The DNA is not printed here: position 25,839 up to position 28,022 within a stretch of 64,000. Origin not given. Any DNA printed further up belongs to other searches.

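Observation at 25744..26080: Three intergenic junction types recur at non-adjacent positions and in both blocks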

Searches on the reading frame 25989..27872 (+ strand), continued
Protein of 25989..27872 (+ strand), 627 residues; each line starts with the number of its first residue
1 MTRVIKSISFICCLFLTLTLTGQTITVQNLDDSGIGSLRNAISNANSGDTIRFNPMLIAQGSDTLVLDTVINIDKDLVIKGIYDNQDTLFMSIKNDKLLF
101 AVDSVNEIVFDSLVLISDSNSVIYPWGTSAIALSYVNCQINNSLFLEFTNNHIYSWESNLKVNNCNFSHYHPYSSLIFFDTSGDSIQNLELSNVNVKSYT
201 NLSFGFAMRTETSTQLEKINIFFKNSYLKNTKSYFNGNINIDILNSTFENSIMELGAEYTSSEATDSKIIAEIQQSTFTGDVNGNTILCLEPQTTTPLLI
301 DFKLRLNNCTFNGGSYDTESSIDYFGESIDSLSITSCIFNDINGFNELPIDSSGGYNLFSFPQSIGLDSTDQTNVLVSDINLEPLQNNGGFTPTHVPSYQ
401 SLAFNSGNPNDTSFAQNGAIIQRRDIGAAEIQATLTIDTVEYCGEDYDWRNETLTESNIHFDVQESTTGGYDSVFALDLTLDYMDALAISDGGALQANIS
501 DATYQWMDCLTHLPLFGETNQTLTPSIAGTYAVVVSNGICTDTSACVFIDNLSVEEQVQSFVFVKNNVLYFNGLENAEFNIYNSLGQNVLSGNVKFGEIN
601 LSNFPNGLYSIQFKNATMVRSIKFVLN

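Call 41: predict_structure(alignment_id=A2)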
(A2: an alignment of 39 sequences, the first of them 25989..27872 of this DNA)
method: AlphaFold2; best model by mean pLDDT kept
length: 627 residues; sequences in the alignment: 39
mean_pLDDT: 78.6   pTM: 0.63
mean pLDDT of the five models: 78.6, 78.3, 77.8, 77.1, 77.0
residues with pLDDT >= 90: 166; 70-90: 312; 50-70: 107; < 50: 42
segments of 3 or more residues with pLDDT < 50: 412-436, 463-472, 552-558
pLDDT, mean of each block of 10 residues (from residue 1): 75 69 86 91 93 82 78 93 74 78 94 79 62 95 84 90 91 81 88 90 78 68 94 88 94 79 73 93 77 73 93 69 78 92 76 90 86 88 77 79 65 41 33 46 73 70 44 57 76 80 89 88 85 85 84 44 82 79 90 76 88 72 83
secondary structure, 60 per line:
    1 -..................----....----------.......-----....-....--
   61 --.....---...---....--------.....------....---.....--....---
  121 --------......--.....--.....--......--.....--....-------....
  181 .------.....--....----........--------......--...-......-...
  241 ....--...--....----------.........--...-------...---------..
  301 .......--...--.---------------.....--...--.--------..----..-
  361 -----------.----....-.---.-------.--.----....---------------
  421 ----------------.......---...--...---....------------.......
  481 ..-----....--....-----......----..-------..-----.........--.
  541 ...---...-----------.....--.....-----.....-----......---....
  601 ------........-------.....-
elements in order: H2-19 E24-27 H38-44 E50-53 H55-58 E63-67 E71-73 E77-80 E89-93 E100-103 E107-111 E114-117 E129-134 E137-141 E144-148 E151-156 E159-163 E166-169 E177-181 E188-192 E195-198 E203-210 E219-224 E227-229 E231-236 E238-244 E247-249 E252-255 E266-274 E277-279 E287-289 E299-307 E310-312 E331-335 E338-340 H377-380 H402-405 E437-443 E447-449 E452-454 E458-461 E474-482 E488-491 E494-497 E503-508 E529-537 E540-543 E547-549 E561-565 E568-572 E578-582 E588-593 E597-600 E607-614 E622-626

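Call 43: fold_search(model_id=the predicted structure, library=pdb)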
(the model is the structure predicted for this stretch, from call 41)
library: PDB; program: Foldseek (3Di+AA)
matches with E <= 10: 1616; with E <= 0.001: 2
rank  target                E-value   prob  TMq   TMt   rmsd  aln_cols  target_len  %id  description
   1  7chu_A                9.6e-05  1.00  0.30  0.35   8.7       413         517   13  Geobacillus virus E2 - ORF18 (released 2021-04-14)
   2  6nw9_B                6.6e-04  0.99  0.23  0.23  12.1       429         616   12  CRYSTAL STRUCTURE OF A TAILSPIKE PROTEIN 3 (TSP3, ORF212) FROM ESCHERICHIA COLI O157:H7 BACTERIOPHAGE CBA120 (released 2019-06-05)
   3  4urr_B                1.4e-03  1.00  0.28  0.33  10.8       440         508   12  Tailspike protein of Sf6 bacteriophage bound to Shigella flexneri O- antigen octasaccharide fragment (released 2015-07-15)
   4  2vbm_A                1.4e-03  0.99  0.25  0.29  13.3       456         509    9  Tailspike protein of bacteriophage Sf6 complexed with tetrasaccharide (released 2008-04-22)
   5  9rcu_A                1.5e-03  1.00  0.12  0.23  17.8       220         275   15  Cardioderma bat coronavirus 2B receptor binding domain in complex with human CEACAM6 (released 2026-04-08)
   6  8bwk_D                1.5e-03  0.99  0.25  0.23  11.5       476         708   10  Metagenomic derived PL6 alginate lyase (released 2023-12-20)
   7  5w6f_A                2.0e-03  0.96  0.20  0.21  12.4       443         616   12  Crystal structure of Bacteriophage CBA120 tailspike protein 3 (TSP3, orf212) (released 2018-10-24)
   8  9beh_A                2.6e-03  1.00  0.36  0.39   8.1       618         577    8  Structure of GH110A in complex with galactose-6-sulfate (released 2025-08-27)
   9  2vbe                  2.7e-03  1.00  0.30  0.36   9.7       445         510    9  Tailspike protein of bacteriophage Sf6 (released 2008-04-22)
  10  6nw9_C                3.8e-03  0.97  0.24  0.24  11.0       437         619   11  CRYSTAL STRUCTURE OF A TAILSPIKE PROTEIN 3 (TSP3, ORF212) FROM ESCHERICHIA COLI O157:H7 BACTERIOPHAGE CBA120 (released 2019-06-05)
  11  6hn4_F                3.8e-03  0.51  0.09  0.11  32.6       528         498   10  Leucine-zippered human insulin receptor ectodomain with single bound insulin - "lower" membrane-proximal part (released 2018-11-21)
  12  9rkv_M                4.3e-03  0.99  0.20  0.22  11.5       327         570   11  Agrobacterium phage 7-7-1 tail fibers (released 2025-12-10)
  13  8iqe_A                4.5e-03  0.87  0.22  0.24  30.5       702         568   10  Crystal structure of tetrameric K2-2 TSP (released 2024-02-21)
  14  4urr_A                4.8e-03  0.98  0.25  0.30  12.0       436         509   13  Tailspike protein of Sf6 bacteriophage bound to Shigella flexneri O- antigen octasaccharide fragment (released 2015-07-15)
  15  7dmk_C                5.0e-03  1.00  0.27  0.24   8.5       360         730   13  PL6 alginate lyase BcAlyPL6 (released 2021-10-06)
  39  5ag8_A                3.4e-02  1.00  0.09  0.35  13.8       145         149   11  CRYSTAL STRUCTURE OF A MUTANT (665I6H) OF THE C-TERMINAL DOMAIN OF RGPB (released 2016-04-06)
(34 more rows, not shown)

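Call 48: find_related_loci(query=A1, collection=metagenome_contigs, flank=10000)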
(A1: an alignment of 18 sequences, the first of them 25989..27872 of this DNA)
Query A1 (627 aa) in metagenome_contigs; peptide patterns used: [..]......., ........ (x = any residue, [..] = any of these).
238 stretches matched a pattern; 9 encode a relative of the query (tblastn E <= 1e-3); 9 distinct loci.
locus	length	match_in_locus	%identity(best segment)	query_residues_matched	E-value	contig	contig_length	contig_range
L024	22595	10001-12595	52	24-556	3e-18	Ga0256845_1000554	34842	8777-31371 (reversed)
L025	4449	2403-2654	50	34-116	9e-17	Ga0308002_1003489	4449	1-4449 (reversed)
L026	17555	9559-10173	26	431-626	3e-11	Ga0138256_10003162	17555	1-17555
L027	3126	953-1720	27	32-287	1e-9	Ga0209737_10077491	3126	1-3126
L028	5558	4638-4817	48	20-82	3e-9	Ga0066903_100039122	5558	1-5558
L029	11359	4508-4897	33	24-152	5e-9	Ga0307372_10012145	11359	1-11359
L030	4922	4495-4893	34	24-155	2e-8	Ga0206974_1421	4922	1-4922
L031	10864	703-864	49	25-81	2e-7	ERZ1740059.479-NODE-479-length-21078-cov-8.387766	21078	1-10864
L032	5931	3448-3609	49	25-81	2e-7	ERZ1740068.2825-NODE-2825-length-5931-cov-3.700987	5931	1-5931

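Call 77: search_protein_representatives(alignment_id=A1)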
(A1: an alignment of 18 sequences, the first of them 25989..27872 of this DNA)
Query: 18 sequences, 638 profile positions. Proteins with E-value up to 0.001 (for the whole library): 18054; up to 1e-10: 9956; up to 1e-30: 327. The best 150 are listed.
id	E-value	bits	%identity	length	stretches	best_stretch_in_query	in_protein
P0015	0.0e+00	1175.7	-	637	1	1-638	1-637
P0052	2.1e-187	641.1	-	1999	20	493-632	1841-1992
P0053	3.5e-97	343.0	-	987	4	13-439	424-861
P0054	7.2e-90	318.8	-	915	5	20-146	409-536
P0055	1.3e-77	278.3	-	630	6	504-636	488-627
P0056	5.7e-77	276.2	-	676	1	11-636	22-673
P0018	1.2e-76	275.1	-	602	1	7-454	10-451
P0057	6.6e-76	272.7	-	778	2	228-635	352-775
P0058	1.2e-74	268.5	-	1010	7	501-636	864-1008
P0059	2.2e-72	261.0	-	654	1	13-637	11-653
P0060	5.9e-69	249.7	-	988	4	125-637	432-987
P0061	1.5e-68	248.4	-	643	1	7-636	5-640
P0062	1.5e-68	248.3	-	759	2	236-636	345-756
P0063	1.8e-66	241.5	-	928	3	9-256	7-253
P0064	4.4e-66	240.2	-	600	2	221-636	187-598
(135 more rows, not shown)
